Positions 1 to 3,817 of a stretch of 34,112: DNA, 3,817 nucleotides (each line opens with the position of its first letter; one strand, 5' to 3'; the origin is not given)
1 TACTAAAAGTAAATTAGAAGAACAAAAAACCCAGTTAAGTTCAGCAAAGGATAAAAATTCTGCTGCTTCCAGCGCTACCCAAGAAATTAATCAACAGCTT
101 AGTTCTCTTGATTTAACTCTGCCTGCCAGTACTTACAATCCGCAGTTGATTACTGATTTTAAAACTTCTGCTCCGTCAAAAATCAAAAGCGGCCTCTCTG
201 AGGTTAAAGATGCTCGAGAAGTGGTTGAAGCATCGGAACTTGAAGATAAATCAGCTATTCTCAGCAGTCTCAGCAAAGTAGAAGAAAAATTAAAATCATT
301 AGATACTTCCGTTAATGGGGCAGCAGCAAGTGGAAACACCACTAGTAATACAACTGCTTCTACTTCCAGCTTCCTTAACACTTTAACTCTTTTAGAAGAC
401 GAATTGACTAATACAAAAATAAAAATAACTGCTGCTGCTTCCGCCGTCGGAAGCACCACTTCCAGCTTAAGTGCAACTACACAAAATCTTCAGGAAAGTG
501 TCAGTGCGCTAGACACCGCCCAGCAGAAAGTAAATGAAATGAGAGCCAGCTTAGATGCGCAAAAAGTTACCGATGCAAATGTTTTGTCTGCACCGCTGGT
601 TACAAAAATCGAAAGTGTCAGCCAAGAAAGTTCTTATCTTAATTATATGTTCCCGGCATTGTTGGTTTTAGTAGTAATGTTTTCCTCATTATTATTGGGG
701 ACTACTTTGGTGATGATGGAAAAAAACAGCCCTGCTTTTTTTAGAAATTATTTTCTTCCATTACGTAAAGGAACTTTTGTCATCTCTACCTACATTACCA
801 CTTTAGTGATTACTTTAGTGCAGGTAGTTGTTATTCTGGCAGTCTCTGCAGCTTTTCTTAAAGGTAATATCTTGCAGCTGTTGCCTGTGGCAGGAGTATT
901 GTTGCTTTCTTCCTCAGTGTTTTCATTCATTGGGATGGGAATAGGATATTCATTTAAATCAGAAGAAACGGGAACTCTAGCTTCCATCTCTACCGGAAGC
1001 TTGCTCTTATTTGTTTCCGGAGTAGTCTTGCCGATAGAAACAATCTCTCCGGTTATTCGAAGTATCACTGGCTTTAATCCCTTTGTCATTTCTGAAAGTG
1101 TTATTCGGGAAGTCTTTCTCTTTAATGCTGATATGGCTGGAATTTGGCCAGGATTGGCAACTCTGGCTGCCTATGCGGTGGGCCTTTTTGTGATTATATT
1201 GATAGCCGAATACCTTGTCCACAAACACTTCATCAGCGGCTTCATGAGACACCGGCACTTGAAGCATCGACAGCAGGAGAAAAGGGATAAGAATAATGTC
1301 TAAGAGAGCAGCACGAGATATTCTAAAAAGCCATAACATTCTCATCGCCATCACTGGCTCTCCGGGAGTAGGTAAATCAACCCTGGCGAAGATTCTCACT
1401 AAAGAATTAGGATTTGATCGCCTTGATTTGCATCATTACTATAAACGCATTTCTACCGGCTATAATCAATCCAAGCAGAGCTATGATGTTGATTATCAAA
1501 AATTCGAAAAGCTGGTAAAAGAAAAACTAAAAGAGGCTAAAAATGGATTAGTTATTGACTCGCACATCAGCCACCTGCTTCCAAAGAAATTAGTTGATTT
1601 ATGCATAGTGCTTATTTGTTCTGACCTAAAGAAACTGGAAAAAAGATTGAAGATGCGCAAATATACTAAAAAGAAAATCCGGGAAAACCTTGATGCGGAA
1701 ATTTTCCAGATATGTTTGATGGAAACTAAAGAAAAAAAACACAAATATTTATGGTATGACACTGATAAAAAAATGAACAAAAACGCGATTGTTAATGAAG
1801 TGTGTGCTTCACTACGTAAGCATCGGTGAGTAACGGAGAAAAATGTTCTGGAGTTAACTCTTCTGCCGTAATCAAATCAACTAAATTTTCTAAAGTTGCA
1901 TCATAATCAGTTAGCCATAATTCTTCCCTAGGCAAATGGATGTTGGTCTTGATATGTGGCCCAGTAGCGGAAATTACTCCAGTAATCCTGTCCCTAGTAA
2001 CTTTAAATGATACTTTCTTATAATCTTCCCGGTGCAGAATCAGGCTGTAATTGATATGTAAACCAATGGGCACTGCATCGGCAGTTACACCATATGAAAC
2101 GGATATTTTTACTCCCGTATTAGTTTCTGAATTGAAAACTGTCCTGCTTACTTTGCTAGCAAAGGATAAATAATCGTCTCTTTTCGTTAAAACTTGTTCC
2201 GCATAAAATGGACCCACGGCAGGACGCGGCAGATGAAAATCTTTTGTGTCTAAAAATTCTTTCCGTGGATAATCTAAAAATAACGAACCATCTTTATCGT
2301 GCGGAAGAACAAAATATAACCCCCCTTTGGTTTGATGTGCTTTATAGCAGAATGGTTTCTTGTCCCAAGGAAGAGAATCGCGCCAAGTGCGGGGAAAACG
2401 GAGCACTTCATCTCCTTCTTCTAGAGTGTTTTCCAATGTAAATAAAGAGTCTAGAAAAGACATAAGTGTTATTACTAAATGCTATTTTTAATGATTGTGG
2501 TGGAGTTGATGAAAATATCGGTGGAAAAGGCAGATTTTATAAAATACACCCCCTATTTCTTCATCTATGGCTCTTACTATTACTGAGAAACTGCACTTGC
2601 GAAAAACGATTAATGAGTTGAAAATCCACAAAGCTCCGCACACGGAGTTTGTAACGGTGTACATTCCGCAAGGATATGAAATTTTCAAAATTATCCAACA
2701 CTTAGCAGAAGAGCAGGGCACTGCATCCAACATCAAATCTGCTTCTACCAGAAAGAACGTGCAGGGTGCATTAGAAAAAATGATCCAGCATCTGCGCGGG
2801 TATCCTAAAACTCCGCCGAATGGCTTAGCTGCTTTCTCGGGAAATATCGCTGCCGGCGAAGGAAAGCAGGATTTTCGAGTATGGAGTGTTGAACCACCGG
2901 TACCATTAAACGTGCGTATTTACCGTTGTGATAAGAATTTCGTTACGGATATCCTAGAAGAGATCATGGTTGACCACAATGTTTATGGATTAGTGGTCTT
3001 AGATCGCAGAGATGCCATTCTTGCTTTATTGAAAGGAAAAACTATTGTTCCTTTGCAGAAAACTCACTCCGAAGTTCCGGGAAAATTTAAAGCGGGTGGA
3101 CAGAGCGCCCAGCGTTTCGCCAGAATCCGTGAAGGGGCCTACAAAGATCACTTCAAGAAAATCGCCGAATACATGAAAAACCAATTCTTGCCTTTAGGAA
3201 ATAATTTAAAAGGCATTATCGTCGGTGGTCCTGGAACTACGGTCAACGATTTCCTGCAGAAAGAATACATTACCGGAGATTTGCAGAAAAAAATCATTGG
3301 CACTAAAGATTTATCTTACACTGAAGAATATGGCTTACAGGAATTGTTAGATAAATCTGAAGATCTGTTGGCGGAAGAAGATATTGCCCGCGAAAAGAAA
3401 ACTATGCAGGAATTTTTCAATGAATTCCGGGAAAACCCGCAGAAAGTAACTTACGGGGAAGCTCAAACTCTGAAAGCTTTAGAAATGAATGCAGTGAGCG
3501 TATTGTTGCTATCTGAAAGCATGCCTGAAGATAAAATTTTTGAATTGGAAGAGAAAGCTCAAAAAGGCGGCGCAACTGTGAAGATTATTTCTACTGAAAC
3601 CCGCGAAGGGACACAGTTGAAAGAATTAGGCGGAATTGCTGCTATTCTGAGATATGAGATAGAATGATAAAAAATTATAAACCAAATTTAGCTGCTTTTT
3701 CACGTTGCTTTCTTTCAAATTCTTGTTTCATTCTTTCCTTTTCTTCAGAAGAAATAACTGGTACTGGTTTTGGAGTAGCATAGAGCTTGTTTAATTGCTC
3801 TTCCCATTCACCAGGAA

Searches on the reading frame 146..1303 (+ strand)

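Call 53: search_protein_families(library=pfam, proteins=[window:146-1303:+], max_evalue=0.00001)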
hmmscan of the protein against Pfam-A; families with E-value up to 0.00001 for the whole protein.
window:146-1303:+ (385 aa): 2 families
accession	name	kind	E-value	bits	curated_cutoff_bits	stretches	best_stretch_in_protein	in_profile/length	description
PF12698.13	ABC2_membrane_3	-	6e-17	62.2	31.6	1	83-352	116-346/347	ABC-2 family transporter protein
PF01061.29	ABC2_membrane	-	4.6e-13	49.6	26.9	1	160-324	45-210/211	ABC-2 type transporter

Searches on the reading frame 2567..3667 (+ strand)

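Call 53: search_protein_families(library=pfam, proteins=[window:2567-3667:+], max_evalue=0.00001)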
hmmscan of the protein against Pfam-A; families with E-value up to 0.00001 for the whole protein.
window:2567-3667:+ (366 aa): 5 families
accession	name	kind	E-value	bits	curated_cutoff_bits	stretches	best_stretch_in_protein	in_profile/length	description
PF03464.20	eRF1_2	-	1.2e-36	126.4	27.1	1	140-269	2-132/133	eRF1 domain 2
PF03465.20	eRF1_3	-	1.6e-24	86.9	25.8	1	273-365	1-106/106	eRF1 domain 3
PF03463.20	eRF1_1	-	1.8e-15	57.5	23.8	1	13-133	2-122/123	eRF1 domain 1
PF18859.6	acVLRF1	-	2.3e-12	47.7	27.1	1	143-233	5-93/130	Actinobacteria/chloroflexi VLRF1 release factor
PF18854.6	baeRF_family10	-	1.1e-10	42.4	27.1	1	130-248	6-124/143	Bacterial archaeo-eukaryotic release factor family 10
